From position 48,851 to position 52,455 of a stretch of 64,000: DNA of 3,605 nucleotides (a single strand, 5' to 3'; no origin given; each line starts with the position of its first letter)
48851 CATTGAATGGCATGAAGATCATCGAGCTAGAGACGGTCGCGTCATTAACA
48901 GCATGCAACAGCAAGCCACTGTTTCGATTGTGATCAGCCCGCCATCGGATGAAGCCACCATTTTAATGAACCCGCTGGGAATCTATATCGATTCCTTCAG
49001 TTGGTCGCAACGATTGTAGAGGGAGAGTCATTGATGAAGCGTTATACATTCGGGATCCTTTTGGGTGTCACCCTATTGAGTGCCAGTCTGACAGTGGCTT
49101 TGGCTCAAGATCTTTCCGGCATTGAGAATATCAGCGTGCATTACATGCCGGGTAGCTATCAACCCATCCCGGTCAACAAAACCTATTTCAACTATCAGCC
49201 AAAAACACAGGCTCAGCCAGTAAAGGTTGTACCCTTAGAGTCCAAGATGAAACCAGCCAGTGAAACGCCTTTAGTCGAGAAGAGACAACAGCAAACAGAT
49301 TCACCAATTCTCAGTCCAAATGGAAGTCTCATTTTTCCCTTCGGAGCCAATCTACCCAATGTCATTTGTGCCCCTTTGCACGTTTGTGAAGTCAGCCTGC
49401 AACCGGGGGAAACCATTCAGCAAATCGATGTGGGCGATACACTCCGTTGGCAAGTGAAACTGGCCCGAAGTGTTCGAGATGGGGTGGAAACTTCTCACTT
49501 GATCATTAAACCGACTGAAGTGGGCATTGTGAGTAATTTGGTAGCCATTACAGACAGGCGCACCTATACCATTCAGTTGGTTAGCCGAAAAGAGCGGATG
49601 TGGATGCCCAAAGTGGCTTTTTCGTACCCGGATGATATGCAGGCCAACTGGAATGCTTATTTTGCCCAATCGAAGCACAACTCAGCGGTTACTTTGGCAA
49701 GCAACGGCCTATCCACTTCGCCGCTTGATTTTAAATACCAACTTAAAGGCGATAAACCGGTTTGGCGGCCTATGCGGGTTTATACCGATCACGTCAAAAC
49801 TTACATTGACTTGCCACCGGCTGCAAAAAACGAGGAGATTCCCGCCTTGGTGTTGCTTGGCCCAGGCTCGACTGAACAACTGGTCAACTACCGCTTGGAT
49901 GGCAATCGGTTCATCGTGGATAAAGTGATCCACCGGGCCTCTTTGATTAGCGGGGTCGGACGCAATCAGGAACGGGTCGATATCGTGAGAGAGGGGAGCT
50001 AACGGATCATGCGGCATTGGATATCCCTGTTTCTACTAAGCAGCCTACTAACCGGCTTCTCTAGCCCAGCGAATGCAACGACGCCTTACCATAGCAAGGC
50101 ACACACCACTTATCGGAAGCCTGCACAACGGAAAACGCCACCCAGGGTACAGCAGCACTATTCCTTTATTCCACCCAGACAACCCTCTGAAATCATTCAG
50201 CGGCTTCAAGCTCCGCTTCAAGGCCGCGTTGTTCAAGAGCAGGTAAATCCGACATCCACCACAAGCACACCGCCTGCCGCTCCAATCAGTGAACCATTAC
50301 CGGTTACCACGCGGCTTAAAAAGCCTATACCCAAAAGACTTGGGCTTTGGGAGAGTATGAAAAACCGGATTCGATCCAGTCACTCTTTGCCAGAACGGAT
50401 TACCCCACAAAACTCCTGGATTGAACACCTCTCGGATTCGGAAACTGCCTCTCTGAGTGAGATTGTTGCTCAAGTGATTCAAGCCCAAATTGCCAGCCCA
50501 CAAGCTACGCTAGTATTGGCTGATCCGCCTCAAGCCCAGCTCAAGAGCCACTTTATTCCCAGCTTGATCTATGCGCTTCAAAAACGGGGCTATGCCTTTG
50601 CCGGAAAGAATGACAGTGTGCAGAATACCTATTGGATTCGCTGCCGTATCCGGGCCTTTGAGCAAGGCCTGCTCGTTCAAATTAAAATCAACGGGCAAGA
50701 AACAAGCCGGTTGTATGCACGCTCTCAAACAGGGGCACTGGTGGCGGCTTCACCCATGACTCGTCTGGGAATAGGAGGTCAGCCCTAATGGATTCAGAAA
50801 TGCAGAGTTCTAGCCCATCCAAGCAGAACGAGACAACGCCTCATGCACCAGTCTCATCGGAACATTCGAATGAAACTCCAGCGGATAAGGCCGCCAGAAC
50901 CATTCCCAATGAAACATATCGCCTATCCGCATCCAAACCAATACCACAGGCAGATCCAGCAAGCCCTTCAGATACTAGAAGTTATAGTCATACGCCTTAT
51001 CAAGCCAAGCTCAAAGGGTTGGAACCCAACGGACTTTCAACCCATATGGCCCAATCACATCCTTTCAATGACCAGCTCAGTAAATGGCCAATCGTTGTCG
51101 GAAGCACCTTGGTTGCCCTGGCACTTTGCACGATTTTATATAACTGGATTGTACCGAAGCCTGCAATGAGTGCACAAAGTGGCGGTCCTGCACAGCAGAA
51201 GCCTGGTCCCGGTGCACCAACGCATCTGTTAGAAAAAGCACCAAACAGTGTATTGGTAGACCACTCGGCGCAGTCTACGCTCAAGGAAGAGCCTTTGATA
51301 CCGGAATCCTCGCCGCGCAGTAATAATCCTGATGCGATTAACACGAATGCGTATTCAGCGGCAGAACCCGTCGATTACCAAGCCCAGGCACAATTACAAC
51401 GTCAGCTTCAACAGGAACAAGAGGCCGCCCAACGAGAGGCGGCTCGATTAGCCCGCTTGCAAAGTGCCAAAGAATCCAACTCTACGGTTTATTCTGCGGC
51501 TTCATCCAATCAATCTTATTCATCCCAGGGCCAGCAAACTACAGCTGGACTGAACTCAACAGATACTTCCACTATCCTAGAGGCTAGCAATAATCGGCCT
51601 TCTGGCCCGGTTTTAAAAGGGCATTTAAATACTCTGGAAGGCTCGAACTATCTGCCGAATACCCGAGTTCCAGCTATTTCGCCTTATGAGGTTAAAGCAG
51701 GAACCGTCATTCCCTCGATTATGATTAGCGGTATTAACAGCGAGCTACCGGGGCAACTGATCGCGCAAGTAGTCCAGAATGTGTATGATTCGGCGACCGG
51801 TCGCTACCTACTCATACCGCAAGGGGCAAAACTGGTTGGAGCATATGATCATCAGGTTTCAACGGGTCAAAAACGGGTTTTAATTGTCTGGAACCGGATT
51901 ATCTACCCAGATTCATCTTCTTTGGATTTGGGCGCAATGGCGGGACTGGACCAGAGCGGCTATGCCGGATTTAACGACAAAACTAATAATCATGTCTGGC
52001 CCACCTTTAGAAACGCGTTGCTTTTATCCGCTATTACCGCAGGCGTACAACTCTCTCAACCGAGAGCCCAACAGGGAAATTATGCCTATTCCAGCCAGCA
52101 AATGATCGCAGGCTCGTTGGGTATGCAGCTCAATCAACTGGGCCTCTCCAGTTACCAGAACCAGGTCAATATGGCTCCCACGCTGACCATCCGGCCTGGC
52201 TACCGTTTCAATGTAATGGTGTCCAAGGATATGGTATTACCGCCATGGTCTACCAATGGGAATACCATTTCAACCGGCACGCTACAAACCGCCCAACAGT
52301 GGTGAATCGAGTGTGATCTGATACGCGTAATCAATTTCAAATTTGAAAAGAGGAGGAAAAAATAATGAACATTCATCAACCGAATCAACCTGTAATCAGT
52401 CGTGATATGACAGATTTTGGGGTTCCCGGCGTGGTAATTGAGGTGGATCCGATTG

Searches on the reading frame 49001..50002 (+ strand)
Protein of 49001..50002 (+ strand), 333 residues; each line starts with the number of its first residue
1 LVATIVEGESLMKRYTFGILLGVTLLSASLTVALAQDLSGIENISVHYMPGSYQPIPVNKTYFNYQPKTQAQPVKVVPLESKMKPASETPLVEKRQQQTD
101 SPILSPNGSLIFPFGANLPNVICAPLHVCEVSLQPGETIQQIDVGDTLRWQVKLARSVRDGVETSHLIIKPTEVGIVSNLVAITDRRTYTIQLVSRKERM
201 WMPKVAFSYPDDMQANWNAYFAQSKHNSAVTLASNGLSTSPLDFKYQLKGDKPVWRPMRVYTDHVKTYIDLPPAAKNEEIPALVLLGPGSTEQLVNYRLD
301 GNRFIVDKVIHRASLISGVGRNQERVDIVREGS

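Call 47: search_protein_families(library=pfam, proteins=[window:49001-50002:+], max_evalue=0.001)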
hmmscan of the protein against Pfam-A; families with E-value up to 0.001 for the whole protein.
window:49001-50002:+ (333 aa): 1 family
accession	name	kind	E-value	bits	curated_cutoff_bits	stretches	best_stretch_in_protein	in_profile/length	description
PF03524.21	CagX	-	6.5e-51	173.4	34.2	1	117-331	12-198/198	Conjugal transfer protein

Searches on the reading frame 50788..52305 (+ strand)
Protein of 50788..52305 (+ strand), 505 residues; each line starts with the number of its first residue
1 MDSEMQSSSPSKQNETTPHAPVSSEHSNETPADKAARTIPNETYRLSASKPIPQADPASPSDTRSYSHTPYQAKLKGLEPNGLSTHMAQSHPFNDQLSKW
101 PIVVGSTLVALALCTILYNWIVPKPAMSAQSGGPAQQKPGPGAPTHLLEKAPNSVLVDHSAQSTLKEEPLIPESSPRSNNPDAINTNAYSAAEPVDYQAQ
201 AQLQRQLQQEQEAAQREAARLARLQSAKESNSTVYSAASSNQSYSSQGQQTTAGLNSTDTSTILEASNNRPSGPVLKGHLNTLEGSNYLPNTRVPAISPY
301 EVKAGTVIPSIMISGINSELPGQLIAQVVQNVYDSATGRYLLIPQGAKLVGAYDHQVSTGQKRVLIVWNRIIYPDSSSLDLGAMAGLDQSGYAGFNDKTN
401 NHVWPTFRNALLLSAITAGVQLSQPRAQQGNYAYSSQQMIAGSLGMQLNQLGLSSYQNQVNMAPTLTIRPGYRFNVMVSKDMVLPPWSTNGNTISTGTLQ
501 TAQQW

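Call 47: search_protein_families(library=pfam, proteins=[window:50788-52305:+], max_evalue=0.001)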
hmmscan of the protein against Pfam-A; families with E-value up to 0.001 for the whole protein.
window:50788-52305:+ (505 aa): 1 family
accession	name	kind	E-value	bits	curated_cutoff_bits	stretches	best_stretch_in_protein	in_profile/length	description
PF03743.19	TrbI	-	1.1e-56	192.1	35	1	302-484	2-188/188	Bacterial conjugation TrbI-like protein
